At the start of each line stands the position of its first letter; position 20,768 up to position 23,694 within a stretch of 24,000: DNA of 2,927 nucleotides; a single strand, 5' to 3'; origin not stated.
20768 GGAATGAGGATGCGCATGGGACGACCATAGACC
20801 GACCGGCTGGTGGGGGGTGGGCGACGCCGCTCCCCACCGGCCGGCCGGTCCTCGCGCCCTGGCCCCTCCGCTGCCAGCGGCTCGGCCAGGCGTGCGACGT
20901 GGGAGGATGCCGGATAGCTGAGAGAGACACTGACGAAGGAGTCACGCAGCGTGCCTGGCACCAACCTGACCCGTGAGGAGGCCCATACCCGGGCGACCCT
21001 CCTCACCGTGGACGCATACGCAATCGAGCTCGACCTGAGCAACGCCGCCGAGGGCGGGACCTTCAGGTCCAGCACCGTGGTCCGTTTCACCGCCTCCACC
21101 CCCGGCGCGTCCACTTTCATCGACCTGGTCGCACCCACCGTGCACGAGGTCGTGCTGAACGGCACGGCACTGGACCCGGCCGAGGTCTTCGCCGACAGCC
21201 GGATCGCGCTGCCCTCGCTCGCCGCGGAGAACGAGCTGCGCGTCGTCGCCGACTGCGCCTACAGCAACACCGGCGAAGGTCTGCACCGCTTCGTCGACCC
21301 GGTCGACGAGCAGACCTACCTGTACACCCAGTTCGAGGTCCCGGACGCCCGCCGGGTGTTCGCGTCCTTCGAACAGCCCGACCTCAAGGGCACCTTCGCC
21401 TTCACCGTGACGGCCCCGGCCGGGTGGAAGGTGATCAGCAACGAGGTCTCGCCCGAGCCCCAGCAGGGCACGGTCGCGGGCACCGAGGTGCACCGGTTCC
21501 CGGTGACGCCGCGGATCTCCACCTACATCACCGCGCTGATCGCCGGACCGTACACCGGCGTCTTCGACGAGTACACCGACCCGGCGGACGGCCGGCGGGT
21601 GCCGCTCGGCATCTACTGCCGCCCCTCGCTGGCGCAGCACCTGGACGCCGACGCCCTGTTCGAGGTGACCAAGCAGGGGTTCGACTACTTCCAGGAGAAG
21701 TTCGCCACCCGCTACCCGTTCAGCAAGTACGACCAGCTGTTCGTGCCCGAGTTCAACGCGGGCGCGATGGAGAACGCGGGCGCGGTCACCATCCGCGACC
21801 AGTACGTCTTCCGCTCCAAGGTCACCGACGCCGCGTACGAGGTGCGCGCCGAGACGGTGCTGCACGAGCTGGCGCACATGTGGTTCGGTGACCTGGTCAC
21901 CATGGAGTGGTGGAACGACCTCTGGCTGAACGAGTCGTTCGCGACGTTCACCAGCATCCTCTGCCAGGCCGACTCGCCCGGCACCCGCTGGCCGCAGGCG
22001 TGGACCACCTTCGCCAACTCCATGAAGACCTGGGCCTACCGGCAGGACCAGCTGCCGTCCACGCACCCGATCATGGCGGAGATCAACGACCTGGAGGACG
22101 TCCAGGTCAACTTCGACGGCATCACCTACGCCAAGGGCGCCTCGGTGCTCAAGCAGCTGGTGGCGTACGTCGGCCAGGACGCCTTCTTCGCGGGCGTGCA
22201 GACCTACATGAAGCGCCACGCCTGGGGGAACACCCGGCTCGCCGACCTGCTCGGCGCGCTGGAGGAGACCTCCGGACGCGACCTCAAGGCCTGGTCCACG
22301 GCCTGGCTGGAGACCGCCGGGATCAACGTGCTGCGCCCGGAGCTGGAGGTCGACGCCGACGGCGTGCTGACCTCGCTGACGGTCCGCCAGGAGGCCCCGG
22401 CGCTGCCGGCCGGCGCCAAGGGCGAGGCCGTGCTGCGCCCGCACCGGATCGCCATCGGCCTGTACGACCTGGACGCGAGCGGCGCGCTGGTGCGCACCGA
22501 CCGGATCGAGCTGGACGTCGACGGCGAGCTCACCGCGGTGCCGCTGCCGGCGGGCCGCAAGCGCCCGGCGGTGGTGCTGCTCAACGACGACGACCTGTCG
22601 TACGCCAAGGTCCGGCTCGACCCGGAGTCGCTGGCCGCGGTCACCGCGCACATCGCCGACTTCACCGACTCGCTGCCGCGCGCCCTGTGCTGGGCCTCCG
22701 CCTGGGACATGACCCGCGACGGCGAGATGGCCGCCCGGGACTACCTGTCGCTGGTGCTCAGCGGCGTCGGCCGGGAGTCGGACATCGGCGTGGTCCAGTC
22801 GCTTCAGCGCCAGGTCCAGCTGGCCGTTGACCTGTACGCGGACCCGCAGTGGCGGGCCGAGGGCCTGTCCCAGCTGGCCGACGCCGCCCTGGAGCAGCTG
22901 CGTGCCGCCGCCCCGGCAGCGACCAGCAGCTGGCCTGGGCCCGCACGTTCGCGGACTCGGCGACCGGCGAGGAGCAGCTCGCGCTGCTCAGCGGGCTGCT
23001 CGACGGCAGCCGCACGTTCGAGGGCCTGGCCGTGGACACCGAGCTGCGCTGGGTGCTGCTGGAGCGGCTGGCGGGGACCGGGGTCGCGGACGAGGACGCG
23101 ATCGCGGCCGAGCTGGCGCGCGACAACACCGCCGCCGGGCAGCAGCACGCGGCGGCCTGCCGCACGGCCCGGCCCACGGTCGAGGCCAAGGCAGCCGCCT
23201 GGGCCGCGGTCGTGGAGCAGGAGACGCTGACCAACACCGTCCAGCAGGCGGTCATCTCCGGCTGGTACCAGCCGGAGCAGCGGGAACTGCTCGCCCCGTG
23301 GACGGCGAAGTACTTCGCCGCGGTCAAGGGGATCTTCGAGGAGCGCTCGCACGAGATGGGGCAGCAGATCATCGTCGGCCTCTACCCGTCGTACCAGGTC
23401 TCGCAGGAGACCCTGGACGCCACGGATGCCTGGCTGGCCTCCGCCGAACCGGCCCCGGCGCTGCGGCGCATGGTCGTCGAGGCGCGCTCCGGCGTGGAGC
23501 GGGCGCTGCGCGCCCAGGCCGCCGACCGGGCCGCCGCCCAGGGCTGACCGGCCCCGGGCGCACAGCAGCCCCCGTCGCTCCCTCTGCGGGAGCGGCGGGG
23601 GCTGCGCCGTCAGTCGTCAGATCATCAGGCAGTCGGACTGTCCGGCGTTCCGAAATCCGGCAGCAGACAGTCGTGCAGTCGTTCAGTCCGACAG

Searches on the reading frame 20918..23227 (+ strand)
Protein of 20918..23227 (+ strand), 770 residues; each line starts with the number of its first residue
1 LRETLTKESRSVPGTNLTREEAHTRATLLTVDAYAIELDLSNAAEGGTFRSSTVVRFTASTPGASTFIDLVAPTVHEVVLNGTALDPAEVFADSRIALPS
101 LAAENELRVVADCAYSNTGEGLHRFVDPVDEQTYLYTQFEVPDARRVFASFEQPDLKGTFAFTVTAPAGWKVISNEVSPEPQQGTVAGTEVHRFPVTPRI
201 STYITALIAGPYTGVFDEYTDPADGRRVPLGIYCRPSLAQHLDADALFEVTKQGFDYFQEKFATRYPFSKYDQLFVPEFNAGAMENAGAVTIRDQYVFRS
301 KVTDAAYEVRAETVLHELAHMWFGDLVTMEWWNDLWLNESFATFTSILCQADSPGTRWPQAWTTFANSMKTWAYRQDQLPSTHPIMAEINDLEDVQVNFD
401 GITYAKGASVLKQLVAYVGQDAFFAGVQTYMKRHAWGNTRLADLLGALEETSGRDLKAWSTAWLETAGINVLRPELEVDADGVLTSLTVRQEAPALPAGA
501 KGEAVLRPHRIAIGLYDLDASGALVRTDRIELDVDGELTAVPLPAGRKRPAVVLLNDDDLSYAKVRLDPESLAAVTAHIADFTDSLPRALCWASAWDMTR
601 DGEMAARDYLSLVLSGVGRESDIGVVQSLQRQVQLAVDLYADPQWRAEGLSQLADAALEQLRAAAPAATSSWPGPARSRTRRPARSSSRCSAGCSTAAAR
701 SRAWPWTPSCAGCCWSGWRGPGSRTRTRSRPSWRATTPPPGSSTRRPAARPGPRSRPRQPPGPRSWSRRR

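Call 20: search_protein_families(library=pfam, proteins=[window:20918-23227:+], max_evalue=0.001)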
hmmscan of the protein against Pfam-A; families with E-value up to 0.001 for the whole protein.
window:20918-23227:+ (770 aa): 3 families
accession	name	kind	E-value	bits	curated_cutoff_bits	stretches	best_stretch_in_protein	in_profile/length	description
PF01433.26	Peptidase_M1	-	4.9e-60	203.3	27.7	1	248-463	3-218/218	Peptidase family M1 domain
PF11838.14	ERAP1_C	-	6e-25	88.8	38.2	1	553-667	2-121/318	ERAP1-like C-terminal domain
PF17900.6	Peptidase_M1_N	-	5.5e-12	46.6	25.8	1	121-204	102-186/186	Peptidase M1 N-terminal domain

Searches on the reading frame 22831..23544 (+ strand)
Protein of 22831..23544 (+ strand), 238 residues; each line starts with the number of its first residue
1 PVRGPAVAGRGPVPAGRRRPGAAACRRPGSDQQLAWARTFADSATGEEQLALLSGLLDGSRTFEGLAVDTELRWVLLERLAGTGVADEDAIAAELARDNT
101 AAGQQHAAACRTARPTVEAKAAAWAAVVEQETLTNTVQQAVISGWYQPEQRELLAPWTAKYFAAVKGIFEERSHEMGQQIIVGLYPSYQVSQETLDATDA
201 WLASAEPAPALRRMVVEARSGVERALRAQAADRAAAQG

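Call 21: search_protein_families(library=pfam, proteins=[window:22831-23544:+], max_evalue=0.01)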
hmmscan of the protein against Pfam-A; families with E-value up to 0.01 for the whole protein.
window:22831-23544:+ (238 aa): 1 family
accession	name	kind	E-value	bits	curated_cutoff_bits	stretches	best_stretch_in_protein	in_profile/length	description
PF11838.14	ERAP1_C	-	9.1e-30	104.6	38.2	1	28-224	120-318/318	ERAP1-like C-terminal domain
